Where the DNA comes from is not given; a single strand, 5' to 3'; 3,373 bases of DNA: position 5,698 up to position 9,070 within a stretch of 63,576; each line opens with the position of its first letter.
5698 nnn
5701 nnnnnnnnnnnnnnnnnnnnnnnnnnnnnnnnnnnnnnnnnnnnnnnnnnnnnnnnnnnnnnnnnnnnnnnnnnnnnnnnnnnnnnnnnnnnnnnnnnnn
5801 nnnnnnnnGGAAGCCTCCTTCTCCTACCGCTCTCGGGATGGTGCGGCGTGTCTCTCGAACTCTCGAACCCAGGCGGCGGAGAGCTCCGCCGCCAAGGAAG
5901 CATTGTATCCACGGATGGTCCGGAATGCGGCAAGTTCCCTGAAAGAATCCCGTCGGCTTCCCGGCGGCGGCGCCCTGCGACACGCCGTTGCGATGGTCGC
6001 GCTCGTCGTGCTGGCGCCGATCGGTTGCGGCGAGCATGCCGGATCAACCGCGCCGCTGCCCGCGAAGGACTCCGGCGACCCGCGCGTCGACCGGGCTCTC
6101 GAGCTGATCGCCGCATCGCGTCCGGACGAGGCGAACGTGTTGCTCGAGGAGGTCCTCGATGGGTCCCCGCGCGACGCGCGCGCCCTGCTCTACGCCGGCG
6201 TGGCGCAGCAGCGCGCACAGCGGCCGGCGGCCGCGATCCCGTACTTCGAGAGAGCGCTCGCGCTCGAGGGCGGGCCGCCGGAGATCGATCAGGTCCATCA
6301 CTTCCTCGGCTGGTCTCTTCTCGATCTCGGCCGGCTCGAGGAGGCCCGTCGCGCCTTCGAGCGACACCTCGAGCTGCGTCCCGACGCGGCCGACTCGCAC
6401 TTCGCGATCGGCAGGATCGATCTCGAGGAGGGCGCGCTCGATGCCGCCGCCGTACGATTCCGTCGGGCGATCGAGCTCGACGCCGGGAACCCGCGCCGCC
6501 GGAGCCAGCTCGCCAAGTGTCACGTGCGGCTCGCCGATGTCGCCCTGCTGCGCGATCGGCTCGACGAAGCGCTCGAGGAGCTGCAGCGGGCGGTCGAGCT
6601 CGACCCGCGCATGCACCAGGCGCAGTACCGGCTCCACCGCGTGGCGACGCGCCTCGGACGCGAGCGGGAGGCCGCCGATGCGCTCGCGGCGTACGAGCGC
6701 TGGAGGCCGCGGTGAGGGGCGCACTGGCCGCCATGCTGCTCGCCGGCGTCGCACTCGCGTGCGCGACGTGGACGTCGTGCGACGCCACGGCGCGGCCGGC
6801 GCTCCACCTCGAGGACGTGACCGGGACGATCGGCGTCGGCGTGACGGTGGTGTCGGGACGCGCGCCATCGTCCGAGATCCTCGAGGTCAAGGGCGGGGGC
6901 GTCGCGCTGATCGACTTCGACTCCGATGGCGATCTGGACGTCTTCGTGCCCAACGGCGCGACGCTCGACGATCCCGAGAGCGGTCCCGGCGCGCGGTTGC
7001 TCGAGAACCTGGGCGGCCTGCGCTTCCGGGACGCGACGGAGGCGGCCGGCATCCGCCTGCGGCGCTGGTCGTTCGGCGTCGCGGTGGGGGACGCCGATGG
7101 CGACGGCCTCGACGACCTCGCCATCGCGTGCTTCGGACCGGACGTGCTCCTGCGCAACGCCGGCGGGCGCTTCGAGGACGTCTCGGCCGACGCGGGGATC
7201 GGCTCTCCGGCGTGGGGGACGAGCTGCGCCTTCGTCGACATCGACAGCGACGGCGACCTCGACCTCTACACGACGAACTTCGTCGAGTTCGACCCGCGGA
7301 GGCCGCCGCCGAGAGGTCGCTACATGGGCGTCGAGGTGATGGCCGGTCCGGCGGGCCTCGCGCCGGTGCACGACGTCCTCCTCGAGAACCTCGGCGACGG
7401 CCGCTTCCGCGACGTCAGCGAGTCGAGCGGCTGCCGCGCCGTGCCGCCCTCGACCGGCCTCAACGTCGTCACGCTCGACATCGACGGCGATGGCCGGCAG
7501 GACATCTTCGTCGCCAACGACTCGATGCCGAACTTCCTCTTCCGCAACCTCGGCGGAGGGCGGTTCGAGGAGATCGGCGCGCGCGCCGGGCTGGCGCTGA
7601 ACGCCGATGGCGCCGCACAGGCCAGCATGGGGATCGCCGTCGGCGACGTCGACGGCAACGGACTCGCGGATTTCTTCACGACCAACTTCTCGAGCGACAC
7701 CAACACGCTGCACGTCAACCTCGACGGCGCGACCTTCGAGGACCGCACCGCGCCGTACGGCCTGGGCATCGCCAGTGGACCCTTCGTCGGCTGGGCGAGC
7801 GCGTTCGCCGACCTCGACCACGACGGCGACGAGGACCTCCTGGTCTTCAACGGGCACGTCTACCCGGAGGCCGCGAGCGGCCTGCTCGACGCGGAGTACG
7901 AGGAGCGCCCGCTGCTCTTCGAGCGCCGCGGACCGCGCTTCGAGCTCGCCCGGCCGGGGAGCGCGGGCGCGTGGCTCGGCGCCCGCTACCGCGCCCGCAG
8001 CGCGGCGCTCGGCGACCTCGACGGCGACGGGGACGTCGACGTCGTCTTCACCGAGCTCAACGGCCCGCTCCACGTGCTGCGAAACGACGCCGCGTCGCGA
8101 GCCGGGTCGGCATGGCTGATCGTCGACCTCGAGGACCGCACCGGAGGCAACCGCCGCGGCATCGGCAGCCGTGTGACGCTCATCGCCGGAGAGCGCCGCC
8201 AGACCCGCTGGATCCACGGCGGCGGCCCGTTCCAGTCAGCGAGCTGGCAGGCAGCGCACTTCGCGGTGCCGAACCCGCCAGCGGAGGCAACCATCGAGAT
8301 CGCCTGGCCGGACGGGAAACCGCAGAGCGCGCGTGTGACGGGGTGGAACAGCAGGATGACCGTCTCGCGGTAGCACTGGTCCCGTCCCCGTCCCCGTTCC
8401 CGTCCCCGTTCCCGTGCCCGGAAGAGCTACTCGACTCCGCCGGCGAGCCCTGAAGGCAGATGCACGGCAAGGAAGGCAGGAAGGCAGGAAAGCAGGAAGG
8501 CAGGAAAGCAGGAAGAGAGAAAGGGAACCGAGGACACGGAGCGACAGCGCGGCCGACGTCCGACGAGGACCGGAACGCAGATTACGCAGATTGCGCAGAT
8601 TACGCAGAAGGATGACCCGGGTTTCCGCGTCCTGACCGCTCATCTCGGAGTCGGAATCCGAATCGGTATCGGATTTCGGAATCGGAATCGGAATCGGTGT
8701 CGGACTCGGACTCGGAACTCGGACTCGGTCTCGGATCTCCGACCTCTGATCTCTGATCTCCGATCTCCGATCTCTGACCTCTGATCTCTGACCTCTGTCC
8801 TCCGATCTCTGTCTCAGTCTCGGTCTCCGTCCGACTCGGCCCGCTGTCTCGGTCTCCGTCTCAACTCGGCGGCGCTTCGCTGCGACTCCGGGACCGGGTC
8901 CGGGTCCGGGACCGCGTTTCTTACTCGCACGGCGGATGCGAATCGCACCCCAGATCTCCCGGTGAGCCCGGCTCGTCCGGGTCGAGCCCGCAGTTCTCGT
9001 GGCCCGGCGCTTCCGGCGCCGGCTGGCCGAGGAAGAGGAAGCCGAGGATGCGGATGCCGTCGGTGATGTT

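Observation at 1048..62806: Modular mosaic repeat family built from 6-, 7-, 8- and 9-nt tandem units fills 13 intergenic regions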

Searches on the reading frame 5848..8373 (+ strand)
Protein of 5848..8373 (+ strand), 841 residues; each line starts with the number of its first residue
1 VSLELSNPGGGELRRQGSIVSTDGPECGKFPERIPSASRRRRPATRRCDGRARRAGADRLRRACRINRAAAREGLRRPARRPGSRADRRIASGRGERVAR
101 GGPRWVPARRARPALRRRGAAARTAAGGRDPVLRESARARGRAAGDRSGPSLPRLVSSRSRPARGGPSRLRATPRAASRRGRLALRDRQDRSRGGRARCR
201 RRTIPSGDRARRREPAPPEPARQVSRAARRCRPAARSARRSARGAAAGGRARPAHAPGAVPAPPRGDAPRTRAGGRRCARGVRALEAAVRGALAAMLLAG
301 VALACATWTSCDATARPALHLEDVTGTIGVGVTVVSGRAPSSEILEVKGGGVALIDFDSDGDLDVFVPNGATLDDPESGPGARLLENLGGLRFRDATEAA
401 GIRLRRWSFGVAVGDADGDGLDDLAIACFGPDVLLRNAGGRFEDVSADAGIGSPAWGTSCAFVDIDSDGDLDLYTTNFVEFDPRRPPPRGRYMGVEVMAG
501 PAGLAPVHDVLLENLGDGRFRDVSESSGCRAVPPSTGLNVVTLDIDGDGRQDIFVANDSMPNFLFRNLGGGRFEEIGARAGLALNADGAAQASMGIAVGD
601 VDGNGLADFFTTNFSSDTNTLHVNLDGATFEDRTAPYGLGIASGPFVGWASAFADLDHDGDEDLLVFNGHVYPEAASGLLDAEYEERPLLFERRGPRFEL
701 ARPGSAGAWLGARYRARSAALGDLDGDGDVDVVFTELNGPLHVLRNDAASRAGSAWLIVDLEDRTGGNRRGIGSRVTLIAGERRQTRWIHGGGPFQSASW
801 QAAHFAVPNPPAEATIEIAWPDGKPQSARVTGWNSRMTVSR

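Call 10: search_protein_families(library=pfam, proteins=[window:5848-8373:+])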
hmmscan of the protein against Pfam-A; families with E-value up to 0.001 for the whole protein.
window:5848-8373:+ (841 aa): 3 families
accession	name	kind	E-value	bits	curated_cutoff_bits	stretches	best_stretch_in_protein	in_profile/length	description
PF13517.12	FG-GAP_3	-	1.8e-37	128.2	26.9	5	544-610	1-60/61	FG-GAP-like repeat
PF01839.29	FG-GAP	-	2.7e-17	62.7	22.1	0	648-669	2-23/37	FG-GAP repeat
PF07593.17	UnbV_ASPIC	-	1.2e-09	38.4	23.4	1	771-829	1-59/68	ASPIC and UnbV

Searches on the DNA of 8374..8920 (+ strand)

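Call 75: search_dna_similar(query=window:8374-8920:+, collection=plasmids, mode=distant, max_rows=10)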
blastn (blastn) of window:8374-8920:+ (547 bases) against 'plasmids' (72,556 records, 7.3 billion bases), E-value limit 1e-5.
No match.
